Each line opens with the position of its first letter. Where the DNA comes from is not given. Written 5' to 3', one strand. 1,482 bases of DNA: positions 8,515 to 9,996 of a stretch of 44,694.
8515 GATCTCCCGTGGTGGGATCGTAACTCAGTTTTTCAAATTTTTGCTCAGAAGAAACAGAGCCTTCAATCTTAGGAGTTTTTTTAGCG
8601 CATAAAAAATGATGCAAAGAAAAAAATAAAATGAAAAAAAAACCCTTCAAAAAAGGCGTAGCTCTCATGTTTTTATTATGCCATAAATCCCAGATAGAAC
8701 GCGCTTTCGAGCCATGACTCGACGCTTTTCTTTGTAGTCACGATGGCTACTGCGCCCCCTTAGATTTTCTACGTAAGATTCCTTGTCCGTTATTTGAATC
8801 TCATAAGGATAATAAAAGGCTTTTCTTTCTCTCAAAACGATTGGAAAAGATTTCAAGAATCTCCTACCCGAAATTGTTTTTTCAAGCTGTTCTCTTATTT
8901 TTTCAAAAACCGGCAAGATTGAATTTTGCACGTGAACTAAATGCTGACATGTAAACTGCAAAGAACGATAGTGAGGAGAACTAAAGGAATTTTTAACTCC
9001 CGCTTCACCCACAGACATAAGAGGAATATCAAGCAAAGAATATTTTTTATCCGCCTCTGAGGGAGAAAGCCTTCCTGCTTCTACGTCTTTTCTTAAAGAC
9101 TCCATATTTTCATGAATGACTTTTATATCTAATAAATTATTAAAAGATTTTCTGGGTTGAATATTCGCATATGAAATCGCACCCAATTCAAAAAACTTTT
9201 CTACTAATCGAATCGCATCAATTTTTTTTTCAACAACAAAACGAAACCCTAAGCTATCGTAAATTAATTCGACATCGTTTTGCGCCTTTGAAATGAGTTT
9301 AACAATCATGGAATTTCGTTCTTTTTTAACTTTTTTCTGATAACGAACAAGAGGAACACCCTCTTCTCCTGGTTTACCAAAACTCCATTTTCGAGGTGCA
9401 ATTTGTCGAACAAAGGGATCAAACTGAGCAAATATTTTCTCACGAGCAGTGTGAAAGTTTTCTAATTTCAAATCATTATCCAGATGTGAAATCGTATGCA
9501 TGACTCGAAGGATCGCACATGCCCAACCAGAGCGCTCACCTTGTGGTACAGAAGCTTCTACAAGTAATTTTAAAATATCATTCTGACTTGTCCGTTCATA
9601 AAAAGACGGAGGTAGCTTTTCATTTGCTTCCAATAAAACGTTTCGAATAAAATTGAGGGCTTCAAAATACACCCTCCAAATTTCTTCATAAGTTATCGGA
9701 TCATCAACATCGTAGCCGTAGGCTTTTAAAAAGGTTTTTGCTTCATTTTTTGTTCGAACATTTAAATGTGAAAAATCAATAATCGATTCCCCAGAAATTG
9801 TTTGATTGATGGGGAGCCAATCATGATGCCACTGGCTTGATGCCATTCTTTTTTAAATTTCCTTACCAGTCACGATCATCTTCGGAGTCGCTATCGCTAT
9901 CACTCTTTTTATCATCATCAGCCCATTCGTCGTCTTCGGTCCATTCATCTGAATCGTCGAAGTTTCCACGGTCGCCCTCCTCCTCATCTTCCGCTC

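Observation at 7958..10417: Candidate uncharacterised three-gene module fused to the front of the lptB-rpoN-hpf operon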

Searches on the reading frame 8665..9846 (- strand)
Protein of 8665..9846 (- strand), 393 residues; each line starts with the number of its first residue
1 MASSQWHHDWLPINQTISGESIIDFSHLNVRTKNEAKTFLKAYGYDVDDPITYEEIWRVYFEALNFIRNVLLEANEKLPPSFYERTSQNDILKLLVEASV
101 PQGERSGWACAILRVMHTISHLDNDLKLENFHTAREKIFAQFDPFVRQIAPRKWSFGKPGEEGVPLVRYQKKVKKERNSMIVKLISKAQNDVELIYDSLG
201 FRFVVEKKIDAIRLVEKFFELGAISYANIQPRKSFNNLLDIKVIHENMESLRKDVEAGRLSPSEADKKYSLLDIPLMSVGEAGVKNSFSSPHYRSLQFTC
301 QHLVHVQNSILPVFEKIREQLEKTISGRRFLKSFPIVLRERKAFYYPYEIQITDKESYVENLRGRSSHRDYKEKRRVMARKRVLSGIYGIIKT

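Call 3: search_protein_families(library=pfam, proteins=[window:8665-9846:-], max_evalue=0.1)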
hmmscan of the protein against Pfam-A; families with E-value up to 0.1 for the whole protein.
window:8665-9846:- (393 aa): 1 family
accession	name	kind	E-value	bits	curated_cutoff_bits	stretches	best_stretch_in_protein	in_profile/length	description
PF04607.23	RelA_SpoT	-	0.0037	18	27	0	175-216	4-44/113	Region found in RelA / SpoT proteins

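Call 4: search_protein_families(library=ncbifam, proteins=[window:8665-9846:-], max_evalue=0.1)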
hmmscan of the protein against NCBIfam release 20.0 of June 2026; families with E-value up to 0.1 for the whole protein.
window:8665-9846:- (393 aa): 2 families
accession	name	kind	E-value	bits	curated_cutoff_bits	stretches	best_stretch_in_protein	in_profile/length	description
TIGR04562.1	TIGR04562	subfamily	1.9e-89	300.3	140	1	10-384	2-355/356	TIGR04552 family protein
TIGR04552.1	TIGR04552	subfamily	6e-86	288.9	125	1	9-384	4-351/352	TIGR04552 family protein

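Call 5: find_homologous_proteins(query=window:8665-9846:-)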
Query window:8665-9846:- (393 aa): 92 proteins with E <= 0.001 among 3364 candidates.
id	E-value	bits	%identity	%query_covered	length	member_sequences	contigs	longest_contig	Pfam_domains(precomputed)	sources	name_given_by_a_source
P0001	8.4e-261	882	100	100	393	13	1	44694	-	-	-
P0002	2.2e-237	805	90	100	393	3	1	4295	-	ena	-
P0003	5.0e-234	794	88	100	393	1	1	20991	-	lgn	-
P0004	8.3e-229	777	87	100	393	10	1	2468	-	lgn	-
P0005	3.5e-202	690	75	100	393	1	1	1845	-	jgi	jgi:uncharacterized protein (TIGR04562 family)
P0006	7.4e-198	675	74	100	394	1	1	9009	-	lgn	-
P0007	2.1e-196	671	73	100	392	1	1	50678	-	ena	-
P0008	2.7e-188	644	72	100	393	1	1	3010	-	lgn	-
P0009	5.6e-186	636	70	100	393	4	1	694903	-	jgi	-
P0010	6.0e-186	636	70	100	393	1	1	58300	-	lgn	-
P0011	1.9e-185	634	70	100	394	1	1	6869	-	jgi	jgi:uncharacterized protein (TIGR04562 family)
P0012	5.4e-184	630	70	100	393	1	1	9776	-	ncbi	-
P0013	1.4e-181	622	69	100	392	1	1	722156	-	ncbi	ncbi:MAG: TIGR04552 family protein [Bdellovibrionota bacterium]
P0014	2.9e-173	594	65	100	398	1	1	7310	-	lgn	-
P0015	1.1e-169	583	67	100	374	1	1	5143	-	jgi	jgi:hypothetical protein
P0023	1.3e-109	385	48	96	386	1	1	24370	-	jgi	jgi:uncharacterized protein (TIGR04562 family)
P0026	8.6e-108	379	47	96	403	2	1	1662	-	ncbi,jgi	jgi:uncharacterized protein (TIGR04562 family)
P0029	1.5e-104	368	47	96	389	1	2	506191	-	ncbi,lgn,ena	-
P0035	1.8e-101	358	46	99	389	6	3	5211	-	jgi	jgi:uncharacterized protein (TIGR04562 family)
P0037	4.0e-101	357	45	98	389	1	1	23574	-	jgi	jgi:uncharacterized protein (TIGR04562 family)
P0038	7.2e-101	356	44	97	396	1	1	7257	-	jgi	jgi:uncharacterized protein (TIGR04562 family)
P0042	2.7e-99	351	46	96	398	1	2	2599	-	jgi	jgi:uncharacterized protein (TIGR04562 family)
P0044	2.5e-97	344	45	97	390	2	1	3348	-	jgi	jgi:uncharacterized protein (TIGR04562 family)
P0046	8.0e-96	339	44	96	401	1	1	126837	-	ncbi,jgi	jgi:uncharacterized protein (TIGR04562 family)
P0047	2.2e-94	335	45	96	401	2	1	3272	-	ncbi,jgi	jgi:uncharacterized protein (TIGR04562 family)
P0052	1.3e-56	210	35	97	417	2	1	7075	PF04607.24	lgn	-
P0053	5.7e-54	202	36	95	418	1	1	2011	PF04607.24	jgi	jgi:uncharacterized protein (TIGR04562 family)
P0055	1.2e-52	197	35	94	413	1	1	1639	PF04607.24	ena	-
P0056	1.6e-52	197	31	98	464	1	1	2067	-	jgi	jgi:uncharacterized protein (TIGR04562 family)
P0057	1.7e-52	197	32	94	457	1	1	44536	-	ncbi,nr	ncbi:MAG: TIGR04552 family protein [Armatimonadetes bacterium]|nr:TIGR04552 family protein [Armatimo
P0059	8.6e-52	195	35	94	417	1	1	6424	PF04607.24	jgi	jgi:uncharacterized protein (TIGR04562 family)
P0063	5.5e-51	192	33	99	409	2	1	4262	PF04607.24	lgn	-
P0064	1.3e-48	184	31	96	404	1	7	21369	-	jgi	jgi:uncharacterized protein (TIGR04562 family)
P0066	3.7e-48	183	31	94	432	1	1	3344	-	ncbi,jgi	jgi:uncharacterized protein (TIGR04562 family)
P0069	2.7e-47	180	33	99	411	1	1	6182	PF04607.24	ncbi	-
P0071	5.5e-47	179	34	96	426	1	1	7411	PF04607.24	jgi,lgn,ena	-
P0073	7.5e-47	178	34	96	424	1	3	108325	-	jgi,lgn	jgi:uncharacterized protein (TIGR04562 family)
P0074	8.0e-47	178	33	94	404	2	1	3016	PF04607.24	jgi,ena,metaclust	metaclust:\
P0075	9.6e-47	178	32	96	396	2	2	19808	PF04607.24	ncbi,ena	-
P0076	1.5e-46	177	33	95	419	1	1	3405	PF04607.24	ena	-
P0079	5.0e-46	176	30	98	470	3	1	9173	PF04607.24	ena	-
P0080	9.4e-46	175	33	97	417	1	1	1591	PF04607.24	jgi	-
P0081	9.4e-45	171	33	98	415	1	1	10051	PF04607.24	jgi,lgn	jgi:uncharacterized protein (TIGR04562 family)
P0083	6.1e-44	169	32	97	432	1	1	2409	PF04607.24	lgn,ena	-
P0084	8.6e-44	168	32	99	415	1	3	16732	PF04607.24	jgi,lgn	-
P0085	2.0e-42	164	32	97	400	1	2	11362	PF04607.24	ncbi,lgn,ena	-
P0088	2.7e-41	160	32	98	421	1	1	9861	PF04607.24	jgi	jgi:uncharacterized protein (TIGR04562 family)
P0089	1.4e-39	154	30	99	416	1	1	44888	PF04607.24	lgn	-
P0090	5.2e-39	153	31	97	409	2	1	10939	PF04607.24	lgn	-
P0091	1.7e-36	144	32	98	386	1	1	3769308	PF04607.24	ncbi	-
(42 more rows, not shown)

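Call 6: search_solved_structures(query=window:8665-9846:-, max_evalue=10, show_alignments=2)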
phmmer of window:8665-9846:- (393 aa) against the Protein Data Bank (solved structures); distinct sequences matched with E-value up to 10: 2.
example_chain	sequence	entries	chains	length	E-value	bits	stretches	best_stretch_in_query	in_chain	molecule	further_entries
6jbz_A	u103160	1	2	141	1.1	11.5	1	274-315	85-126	Molybdenum cofactor biosynthesis protein E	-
9ugk_A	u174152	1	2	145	1.2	11.4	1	274-315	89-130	Molybdopterin synthase catalytic subunit 2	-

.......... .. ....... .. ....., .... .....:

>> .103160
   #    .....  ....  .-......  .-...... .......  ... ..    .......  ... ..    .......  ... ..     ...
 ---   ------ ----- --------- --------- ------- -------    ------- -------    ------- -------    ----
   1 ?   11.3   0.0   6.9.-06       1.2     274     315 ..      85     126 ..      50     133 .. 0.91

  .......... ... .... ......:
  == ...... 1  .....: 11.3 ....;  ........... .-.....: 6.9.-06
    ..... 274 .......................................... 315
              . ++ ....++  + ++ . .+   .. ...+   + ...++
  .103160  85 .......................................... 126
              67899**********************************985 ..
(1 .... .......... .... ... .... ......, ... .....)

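Call 8: find_encoding_contigs(protein=P0013, flank=6000, max_places=2)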
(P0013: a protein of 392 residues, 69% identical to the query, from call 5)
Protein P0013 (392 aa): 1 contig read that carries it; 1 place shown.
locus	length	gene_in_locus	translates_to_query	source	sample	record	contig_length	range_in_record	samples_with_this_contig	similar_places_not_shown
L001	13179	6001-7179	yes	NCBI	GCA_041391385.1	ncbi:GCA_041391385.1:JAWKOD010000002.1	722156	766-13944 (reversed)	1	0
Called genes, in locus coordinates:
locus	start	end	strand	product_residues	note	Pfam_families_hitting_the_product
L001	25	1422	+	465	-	PF18073:Zn_ribbon_LapB, PF03796:DnaB_C (weak), PF06745:ATPase, PF13481:AAA_25, PF23442:DUF7125 (weak), PF00004:AAA (weak), PF13541:ChlI, PF05362:Lon_C (weak)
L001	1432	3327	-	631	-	PF02705:K_trans, PF22776:K_trans_C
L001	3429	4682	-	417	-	-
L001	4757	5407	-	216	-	PF00849:PseudoU_synth_2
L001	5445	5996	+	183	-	-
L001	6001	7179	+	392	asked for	-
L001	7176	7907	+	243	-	-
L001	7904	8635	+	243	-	PF00005:ABC_tran, PF13304:AAA_21 (faint)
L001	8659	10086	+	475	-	PF00309:Sigma54_AID, PF04963:Sigma54_CBD, PF04552:Sigma54_DBD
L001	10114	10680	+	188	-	PF04011:LemA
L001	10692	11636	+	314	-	-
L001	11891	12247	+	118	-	PF02482:Ribosomal_S30AE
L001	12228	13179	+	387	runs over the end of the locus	PF00438:S-AdoMet_synt_N, PF02772:S-AdoMet_synt_M, PF02773:S-AdoMet_synt_C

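Call 9: find_encoding_contigs(protein=P0029, flank=6000, max_places=2)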
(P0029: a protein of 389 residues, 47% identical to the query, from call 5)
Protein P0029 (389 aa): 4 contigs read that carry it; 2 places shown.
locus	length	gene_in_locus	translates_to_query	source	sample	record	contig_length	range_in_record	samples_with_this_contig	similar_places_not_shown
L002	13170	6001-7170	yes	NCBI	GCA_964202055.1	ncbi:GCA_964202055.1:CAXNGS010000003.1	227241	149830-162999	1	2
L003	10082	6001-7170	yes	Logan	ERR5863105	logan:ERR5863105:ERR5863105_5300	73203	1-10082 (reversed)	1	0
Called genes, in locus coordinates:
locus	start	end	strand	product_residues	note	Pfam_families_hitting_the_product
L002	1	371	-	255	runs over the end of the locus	PF03631:Virul_fac_BrkB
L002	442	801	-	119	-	PF07238:PilZ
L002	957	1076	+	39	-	-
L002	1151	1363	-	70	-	-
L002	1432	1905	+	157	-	-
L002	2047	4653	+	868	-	PF02861:Clp_N, PF23569:NBD_SMAX1, PF00004:AAA, PF17871:AAA_lid_9, PF00004:AAA, PF07724:AAA_2, PF07728:AAA_5, PF10431:ClpB_D2-small, +12 more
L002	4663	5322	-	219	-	PF00849:PseudoU_synth_2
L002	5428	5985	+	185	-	-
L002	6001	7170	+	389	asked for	-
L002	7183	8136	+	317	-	-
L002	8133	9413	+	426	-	PF05958:tRNA_U5-meth_tr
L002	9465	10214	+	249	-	PF00005:ABC_tran, PF13304:AAA_21 (faint)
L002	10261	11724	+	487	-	PF00309:Sigma54_AID, PF04963:Sigma54_CBD, PF04552:Sigma54_DBD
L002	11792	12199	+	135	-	PF02482:Ribosomal_S30AE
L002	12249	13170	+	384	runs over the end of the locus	PF00438:S-AdoMet_synt_N, PF02772:S-AdoMet_synt_M, PF02773:S-AdoMet_synt_C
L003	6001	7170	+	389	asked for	-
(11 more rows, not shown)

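Call 10: find_encoding_contigs(protein=P0091, flank=6000, max_places=2)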
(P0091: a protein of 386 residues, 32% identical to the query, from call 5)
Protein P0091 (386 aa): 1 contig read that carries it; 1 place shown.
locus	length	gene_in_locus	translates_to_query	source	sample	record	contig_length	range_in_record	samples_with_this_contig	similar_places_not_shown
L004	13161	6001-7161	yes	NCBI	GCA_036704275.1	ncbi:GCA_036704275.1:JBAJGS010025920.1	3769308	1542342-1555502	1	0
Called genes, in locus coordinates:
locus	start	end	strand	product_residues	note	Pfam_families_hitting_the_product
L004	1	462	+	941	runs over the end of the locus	-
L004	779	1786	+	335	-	PF01594:AI-2E_transport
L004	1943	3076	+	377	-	PF00289:Biotin_carb_N, PF02786:CPSase_L_D2, PF02222:ATP-grasp (weak), PF07478:Dala_Dala_lig_C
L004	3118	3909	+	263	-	PF02785:Biotin_carb_C, PF00364:Biotin_lipoyl, PF25917:BSH_RND (weak), PF25973:BSH_CzcB (faint), PF25984:BSH_YknX (faint)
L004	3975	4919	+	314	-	-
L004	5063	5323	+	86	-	-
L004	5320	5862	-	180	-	-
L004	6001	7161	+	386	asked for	PF04607:RelA_SpoT (faint)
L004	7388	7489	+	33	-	-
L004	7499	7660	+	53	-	-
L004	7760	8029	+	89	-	-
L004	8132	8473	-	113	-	-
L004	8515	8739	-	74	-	-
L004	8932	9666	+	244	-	-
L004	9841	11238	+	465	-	PF13535:ATP-grasp_4 (weak)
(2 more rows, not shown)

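Call 19: search_solved_structures(query=A2, max_evalue=10, show_alignments=3)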
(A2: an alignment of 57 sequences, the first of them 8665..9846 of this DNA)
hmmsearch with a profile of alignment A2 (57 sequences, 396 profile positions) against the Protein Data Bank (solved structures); distinct sequences matched with E-value up to 10: 9.
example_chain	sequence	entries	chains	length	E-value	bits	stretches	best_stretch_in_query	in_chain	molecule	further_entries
1vj7_A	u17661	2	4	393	0.0007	21.8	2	350-377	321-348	Bifunctional RELA/SPOT | Bifunctional (p)ppGpp synthase/hydrolase RelA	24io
6fgk_A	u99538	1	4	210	0.0041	19.3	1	174-230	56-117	GTP pyrophosphokinase YwaC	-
5xnx_A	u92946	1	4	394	0.0056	18.9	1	350-378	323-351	Bifunctional (p)ppGpp synthase/hydrolase RelA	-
8fr8_I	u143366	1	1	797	0.0086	18.2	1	350-378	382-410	GTP pyrophosphokinase RelA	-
7oiw_A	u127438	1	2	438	0.024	16.8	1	183-220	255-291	GTP pyrophosphokinase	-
8acu_A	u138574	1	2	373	0.05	15.7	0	178-221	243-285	GTP pyrophosphokinase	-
5iqr_8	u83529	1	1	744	0.57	12.2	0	352-376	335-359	GTP pyrophosphokinase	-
5kps_A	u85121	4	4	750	0.58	12.2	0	352-376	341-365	GTP pyrophosphokinase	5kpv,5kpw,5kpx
5l3p_z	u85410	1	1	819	0.73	11.9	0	352-376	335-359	GTP pyrophosphokinase,GTP pyrophosphokinase,GTP pyrophosphokinase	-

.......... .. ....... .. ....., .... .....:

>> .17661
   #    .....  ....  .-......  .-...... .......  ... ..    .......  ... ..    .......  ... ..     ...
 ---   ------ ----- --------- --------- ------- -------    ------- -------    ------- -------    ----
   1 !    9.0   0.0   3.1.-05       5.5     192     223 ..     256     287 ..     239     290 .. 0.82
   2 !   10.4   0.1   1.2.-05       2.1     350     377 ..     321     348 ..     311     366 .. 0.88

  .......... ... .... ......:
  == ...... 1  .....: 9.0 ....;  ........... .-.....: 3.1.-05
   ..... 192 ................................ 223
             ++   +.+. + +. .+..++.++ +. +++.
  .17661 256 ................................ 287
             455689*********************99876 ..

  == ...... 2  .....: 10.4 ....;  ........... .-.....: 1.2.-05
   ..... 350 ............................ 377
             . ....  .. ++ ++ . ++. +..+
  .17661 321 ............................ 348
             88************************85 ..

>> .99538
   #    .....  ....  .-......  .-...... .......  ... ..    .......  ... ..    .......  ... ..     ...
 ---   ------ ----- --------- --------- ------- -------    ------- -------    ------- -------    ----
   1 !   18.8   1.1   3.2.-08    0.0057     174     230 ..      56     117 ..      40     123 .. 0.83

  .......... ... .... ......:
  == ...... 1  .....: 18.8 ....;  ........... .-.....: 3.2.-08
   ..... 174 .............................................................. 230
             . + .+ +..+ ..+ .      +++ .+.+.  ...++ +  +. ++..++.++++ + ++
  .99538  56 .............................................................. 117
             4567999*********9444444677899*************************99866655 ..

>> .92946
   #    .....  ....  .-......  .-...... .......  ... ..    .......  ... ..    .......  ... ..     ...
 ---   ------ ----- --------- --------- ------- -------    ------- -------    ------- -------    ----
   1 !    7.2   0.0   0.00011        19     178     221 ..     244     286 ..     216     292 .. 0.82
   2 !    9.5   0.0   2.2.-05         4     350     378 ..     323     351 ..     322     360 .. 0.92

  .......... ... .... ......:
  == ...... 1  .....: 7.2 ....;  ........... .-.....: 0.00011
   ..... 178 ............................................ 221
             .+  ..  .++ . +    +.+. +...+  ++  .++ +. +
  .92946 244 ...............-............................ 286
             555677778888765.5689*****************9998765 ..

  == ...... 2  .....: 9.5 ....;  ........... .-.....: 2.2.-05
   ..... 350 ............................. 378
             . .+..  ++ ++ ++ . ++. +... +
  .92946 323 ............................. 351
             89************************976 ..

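Call 27: find_related_loci(query=A2, collection=genome_contigs, flank=6000)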
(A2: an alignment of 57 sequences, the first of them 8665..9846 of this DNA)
Query A2 (393 aa) in genome_contigs; peptide patterns used: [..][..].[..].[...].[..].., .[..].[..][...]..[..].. (x = any residue, [..] = any of these).
599 stretches matched a pattern (row limit reached: there are more); 590 encode a relative of the query (tblastn E <= 1e-3); the best 80 are kept; 80 distinct loci.
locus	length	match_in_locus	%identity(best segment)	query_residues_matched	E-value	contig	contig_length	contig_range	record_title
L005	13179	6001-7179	99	1-393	0e+0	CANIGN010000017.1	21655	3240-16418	MAG: Bacteriovoracaceae bacterium isolate RE-9nov16-340 genome assembly, contig: RE-9nov16-C4706, whole genome shotgun s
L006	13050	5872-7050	89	1-393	0e+0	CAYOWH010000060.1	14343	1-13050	MAG TPA_asm: uncultured Bacteriovoracaceae bacterium isolate SRP193358_co1_710 genome assembly, contig: NODE_11483_lengt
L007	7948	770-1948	71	1-393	0e+0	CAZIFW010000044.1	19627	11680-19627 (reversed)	MAG TPA_asm: uncultured Bacteriovoracaceae bacterium isolate SRP199154_co2_64 genome assembly, contig: NODE_1668_length_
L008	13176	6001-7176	69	1-393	0e+0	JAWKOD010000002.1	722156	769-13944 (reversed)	MAG: Bdellovibrionota bacterium isolate ABC2.20 ABC2.20.fa-2, whole genome shotgun sequence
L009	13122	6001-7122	48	9-384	3e-116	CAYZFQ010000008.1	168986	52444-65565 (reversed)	MAG TPA_asm: uncultured Bacteriovoracaceae bacterium isolate SRP296810_co1_92 genome assembly, contig: NODE_76_length_16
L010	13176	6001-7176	47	9-384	7e-116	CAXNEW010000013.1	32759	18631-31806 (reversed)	MAG: Bdellovibrionota bacterium isolate LH-05nov19-147 genome assembly, contig: LH-05nov19-C2470, whole genome shotgun s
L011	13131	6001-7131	46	10-387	3e-111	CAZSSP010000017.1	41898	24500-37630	MAG TPA_asm: uncultured Bacteriovoracaceae bacterium isolate SRP278252_co1_810 genome assembly, contig: NODE_1290_length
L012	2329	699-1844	45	7-388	2e-112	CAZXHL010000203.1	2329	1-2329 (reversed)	MAG TPA_asm: uncultured Bacteriovorax sp. isolate SRP118108_co1_485 genome assembly, contig: NODE_70964_length_2329_cov_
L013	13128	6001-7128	46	8-384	2e-107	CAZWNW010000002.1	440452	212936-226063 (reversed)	MAG TPA_asm: uncultured Bacteriovoracaceae bacterium isolate SRP319275_co1_74 genome assembly, contig: NODE_3_length_440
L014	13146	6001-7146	45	7-388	5e-107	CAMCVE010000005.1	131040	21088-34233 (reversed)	MAG: Bacteriovorax stolpii isolate ME-21oct19-152 genome assembly, contig: ME-21oct19-C143, whole genome shotgun sequenc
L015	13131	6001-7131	45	10-387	1e-110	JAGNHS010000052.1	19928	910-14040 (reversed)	MAG: Proteobacteria bacterium isolate Gw_Eff_bin_446 Gw_Eff_5688_length_19928_cov_7.235089, whole genome shotgun sequenc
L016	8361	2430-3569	45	9-388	2e-103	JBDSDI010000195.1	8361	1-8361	MAG: Bdellovibrionota bacterium isolate cluster1_bin.178 k127_7766529, whole genome shotgun sequence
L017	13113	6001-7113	45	10-384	5e-103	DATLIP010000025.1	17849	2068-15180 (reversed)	MAG TPA_asm: Bdellovibrionota bacterium isolate SMAG_U13672 k141_3442214, whole genome shotgun sequence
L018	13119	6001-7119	43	9-384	4e-102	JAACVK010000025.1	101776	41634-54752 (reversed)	MAG: bacterium isolate CG_2015-01t_44_12 CG_2015-01t_curated_scaffold_50, whole genome shotgun sequence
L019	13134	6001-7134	34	10-387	3e-63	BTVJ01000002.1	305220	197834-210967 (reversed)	MAG: Myxococcales bacterium AMX-MBFR-64 DNA, sequence002, whole genome shotgun sequence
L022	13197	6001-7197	32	5-387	8e-61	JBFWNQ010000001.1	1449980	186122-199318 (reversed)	MAG: Bacteriovoracia bacterium isolate CA_2019_TPBF_116 NODE_15_length_1449980_cov_9.995961_TPBF, whole genome shotgun s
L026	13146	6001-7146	32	10-385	2e-59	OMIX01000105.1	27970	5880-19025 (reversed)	Deltaproteobacteria bacterium isolate AM_0619 genome assembly, contig: AM_0619_105, whole genome shotgun sequence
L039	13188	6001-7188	33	6-387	1e-56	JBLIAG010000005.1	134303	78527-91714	MAG: Bacteriovoracaceae bacterium isolate 3300045789_46 Ga0491190_0000155, whole genome shotgun sequence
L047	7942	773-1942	30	2-385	6e-56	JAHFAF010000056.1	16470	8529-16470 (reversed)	MAG: Bdellovibrionaceae bacterium isolate nzgw169 NODE_2238_length_16471_cov_3.582018, whole genome shotgun sequence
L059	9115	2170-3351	30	6-389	1e-55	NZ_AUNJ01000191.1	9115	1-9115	Bacteriovorax sp. DB6_IX ctg7180002949818, whole genome shotgun sequence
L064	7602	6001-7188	31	6-390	4e-55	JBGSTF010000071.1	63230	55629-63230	MAG: Oligoflexus sp. isolate JTS-AC4 k141_2649735, whole genome shotgun sequence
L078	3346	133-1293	31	1-387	2e-54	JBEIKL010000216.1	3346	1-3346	MAG: Bdellovibrionales bacterium isolate Sample-104-S4-bin-132 Sample_104_S4-bin_132-k141_690798, whole genome shotgun s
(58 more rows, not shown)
